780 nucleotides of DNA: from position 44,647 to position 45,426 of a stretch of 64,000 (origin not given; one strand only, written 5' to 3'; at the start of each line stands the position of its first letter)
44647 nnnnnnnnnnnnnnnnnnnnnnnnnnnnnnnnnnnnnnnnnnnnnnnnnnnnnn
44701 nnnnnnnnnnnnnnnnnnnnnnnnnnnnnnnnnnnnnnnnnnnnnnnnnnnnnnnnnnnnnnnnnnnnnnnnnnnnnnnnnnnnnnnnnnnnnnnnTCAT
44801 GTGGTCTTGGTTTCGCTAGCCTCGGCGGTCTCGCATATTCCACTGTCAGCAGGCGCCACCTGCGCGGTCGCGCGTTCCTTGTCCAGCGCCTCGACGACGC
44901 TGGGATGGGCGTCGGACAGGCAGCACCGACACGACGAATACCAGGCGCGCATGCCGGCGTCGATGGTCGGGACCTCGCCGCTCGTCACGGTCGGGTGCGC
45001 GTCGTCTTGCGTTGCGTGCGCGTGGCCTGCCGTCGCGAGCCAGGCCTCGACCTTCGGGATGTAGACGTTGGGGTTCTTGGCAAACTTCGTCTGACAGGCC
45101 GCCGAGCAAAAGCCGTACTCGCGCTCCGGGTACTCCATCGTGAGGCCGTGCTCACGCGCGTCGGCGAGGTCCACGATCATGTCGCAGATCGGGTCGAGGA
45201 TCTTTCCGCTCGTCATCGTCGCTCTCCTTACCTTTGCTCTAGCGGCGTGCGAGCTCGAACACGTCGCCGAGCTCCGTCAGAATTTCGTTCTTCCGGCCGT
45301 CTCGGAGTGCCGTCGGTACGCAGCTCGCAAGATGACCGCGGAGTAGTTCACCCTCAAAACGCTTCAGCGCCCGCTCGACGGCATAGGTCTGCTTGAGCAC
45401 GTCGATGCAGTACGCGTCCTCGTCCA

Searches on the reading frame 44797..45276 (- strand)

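Call 26: search_protein_families(library=pfam, proteins=[window:44797-45276:-], max_evalue=0.001)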
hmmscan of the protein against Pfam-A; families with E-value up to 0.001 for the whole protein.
window:44797-45276:- (159 aa): 1 family
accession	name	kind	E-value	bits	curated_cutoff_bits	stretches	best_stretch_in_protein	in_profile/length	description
PF04945.19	YHS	-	2.1e-05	24.9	30.3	1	28-74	3-45/47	YHS domain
